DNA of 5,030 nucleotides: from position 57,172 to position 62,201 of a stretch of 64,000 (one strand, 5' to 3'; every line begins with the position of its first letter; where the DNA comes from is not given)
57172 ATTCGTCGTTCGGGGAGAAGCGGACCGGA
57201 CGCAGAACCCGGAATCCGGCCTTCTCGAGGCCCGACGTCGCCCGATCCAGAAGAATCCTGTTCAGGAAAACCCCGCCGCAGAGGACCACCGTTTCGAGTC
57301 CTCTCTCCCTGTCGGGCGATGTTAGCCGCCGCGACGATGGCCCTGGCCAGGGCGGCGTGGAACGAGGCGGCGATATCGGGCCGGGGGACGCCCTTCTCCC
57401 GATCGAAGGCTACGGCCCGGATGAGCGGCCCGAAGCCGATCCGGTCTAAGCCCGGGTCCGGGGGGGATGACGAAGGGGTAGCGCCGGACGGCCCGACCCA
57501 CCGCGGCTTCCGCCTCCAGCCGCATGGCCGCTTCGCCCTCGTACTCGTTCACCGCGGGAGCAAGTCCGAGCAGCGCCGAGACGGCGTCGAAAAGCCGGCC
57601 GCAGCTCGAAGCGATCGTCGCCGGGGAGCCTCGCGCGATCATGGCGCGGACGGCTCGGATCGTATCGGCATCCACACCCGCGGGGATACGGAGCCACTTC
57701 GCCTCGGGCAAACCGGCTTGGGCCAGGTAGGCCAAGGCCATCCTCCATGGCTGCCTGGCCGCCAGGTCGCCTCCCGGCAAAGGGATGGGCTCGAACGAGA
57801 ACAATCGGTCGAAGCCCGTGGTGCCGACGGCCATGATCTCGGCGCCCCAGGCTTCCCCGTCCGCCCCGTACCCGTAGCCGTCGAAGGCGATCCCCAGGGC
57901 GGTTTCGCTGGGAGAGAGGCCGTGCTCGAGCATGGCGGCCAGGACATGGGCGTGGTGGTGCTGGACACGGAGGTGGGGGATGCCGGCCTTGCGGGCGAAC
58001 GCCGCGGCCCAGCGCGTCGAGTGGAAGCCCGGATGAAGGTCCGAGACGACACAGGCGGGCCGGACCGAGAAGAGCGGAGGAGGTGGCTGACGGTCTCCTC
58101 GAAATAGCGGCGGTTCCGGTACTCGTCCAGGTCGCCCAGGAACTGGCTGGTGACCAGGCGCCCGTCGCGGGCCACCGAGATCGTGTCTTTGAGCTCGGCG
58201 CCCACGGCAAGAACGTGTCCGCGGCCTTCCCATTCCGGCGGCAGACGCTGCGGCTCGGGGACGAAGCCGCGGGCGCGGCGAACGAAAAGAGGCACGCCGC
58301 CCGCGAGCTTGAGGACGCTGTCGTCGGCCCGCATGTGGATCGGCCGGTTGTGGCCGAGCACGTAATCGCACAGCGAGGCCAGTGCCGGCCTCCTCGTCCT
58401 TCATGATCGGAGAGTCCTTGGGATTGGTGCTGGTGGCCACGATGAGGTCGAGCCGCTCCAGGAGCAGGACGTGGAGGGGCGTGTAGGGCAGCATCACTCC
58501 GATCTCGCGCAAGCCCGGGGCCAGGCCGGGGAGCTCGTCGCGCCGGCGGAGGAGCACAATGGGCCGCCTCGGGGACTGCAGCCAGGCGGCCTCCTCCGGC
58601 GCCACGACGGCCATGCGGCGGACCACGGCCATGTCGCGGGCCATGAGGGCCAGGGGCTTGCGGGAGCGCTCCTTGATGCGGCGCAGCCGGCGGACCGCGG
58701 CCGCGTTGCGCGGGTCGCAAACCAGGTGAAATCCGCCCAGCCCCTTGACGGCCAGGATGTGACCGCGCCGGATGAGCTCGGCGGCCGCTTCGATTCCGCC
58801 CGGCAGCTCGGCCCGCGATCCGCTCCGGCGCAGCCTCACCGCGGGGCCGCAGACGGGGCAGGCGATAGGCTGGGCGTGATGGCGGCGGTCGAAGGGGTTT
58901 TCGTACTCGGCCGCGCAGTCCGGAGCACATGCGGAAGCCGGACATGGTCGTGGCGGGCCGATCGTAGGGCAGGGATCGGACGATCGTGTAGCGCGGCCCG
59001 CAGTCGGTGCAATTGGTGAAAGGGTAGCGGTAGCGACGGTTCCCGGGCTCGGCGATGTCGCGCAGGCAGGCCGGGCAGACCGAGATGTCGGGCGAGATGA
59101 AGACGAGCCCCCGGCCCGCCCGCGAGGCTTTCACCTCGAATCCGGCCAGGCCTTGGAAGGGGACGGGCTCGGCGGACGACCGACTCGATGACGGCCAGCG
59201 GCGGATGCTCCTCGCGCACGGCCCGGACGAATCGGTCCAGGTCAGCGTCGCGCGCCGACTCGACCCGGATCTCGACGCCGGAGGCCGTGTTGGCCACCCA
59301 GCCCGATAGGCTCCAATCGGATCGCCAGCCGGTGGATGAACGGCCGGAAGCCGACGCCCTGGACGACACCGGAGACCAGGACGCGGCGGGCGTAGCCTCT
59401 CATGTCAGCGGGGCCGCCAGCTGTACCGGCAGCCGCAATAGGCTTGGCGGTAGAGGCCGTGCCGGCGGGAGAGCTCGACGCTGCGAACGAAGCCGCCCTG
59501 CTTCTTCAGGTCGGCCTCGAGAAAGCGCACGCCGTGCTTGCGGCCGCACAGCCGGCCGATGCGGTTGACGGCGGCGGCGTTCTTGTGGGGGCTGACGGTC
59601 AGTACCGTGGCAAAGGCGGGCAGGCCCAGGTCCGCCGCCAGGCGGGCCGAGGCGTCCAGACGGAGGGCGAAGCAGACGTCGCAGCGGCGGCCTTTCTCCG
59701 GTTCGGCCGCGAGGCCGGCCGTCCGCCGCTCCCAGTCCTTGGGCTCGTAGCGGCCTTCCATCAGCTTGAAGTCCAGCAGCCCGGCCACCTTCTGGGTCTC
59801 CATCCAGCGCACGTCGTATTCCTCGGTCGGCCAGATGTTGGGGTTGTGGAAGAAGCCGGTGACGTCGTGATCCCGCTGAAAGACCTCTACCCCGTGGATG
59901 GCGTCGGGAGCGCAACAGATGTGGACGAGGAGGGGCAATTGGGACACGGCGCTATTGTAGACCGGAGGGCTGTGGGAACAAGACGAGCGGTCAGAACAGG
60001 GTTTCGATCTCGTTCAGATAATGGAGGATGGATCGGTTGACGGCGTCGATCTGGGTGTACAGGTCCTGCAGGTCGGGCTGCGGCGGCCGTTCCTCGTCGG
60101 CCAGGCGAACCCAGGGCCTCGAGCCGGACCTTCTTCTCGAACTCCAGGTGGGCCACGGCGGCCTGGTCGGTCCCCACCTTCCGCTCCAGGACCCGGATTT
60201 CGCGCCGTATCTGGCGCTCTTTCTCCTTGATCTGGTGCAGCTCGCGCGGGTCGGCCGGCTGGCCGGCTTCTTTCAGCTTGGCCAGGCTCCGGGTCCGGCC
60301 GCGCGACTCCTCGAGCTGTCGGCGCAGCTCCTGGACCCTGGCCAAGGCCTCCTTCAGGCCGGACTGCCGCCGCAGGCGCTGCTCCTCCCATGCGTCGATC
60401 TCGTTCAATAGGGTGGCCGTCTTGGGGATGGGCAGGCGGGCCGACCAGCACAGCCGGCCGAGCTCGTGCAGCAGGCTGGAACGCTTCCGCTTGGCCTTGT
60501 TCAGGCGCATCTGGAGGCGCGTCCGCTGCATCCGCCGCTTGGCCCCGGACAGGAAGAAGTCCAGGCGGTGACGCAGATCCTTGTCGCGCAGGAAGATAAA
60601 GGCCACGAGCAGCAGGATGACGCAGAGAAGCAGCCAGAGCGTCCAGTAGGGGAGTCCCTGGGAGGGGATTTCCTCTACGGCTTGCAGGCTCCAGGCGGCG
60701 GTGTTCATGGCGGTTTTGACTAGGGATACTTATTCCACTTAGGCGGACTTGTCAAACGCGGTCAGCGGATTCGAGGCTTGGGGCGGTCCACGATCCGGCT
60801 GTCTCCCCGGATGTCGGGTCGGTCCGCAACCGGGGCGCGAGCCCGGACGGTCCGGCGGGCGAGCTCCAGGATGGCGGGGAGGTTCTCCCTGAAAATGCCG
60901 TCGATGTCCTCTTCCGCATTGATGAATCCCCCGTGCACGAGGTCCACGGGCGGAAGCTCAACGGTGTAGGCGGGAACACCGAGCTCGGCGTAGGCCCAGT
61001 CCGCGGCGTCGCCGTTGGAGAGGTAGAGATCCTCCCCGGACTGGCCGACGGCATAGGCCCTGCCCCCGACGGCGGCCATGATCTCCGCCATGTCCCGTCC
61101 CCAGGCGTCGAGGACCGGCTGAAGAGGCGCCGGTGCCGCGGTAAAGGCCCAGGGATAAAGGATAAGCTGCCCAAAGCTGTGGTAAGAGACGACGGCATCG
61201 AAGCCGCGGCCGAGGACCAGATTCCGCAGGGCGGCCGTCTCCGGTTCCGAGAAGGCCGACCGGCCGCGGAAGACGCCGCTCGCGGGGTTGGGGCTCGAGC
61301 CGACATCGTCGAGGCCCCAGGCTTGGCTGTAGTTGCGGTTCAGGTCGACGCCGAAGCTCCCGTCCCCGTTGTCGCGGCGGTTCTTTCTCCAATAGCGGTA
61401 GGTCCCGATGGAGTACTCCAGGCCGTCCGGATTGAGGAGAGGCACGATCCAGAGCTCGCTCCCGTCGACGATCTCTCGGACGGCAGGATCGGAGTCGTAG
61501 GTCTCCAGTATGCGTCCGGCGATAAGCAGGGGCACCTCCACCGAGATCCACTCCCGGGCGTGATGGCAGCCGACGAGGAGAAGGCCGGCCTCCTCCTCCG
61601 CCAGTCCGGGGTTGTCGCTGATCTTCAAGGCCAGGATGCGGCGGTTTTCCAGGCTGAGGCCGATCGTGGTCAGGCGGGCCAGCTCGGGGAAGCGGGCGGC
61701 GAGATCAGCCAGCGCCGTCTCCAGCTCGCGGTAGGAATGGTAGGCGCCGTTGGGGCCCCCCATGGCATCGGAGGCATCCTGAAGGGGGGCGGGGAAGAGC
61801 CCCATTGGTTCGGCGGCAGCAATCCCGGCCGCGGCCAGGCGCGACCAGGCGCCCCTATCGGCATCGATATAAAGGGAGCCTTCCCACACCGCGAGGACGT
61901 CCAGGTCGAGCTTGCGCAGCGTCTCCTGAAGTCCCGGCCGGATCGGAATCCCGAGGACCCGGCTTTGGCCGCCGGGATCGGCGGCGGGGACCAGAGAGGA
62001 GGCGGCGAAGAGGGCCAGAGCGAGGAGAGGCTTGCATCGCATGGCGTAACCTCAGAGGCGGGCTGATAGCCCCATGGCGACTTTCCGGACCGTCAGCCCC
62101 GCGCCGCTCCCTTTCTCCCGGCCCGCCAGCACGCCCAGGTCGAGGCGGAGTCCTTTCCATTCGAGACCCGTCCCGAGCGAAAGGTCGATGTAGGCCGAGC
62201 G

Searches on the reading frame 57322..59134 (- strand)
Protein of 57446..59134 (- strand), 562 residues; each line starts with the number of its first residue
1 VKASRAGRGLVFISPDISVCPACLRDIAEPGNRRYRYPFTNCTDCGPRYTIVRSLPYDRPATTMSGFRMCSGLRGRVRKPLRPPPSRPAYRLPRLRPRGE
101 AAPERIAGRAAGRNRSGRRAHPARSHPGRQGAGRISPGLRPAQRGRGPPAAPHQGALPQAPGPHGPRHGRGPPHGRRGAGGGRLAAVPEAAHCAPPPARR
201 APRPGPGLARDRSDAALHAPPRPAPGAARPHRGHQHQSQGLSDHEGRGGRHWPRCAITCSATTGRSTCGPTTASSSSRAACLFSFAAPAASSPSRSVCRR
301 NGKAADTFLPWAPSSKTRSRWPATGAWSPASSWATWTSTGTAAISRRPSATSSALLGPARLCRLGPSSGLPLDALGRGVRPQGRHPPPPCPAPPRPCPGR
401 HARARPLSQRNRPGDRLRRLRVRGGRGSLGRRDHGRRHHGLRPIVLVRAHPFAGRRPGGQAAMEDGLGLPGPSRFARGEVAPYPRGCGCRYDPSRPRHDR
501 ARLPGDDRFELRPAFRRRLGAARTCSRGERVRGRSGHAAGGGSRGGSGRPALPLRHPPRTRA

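Call 8: search_protein_families(library=pfam, max_evalue=0.01, proteins=[window:57446-59134:-, window:57322-58839:-])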
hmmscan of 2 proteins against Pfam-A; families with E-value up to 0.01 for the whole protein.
window:57446-59134:- (562 aa): 1 family
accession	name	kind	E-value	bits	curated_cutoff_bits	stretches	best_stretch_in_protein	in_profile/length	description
PF07503.17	zf-HYPF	-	4e-16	59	23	1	19-52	1-34/34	HypF finger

window:57322-58839:- (505 aa): 3 families
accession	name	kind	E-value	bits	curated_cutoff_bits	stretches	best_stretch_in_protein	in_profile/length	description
PF22521.2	HypF_C_2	-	3e-43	148.8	27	1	316-458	1-140/241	Carbamoyltransferase, Kae1-like Domain, second subdomain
PF01300.24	Sua5_yciO_yrdC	-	2.6e-32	112.2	25.1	1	21-150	1-137/178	Telomere recombination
PF17788.7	HypF_C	-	2.7e-13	50.9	23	1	256-305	53-99/99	HypF Kae1-like domain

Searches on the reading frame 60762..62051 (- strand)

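Call 59: search_protein_families(library=pfam, max_evalue=0.00001, proteins=[window:60762-62051:-])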
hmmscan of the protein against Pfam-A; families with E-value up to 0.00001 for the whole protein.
window:60762-62051:- (429 aa): 1 family
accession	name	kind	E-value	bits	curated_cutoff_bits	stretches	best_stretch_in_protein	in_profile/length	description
PF00246.29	Peptidase_M14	-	1.8e-66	225.1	21.6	1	111-391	2-284/286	Zinc carboxypeptidase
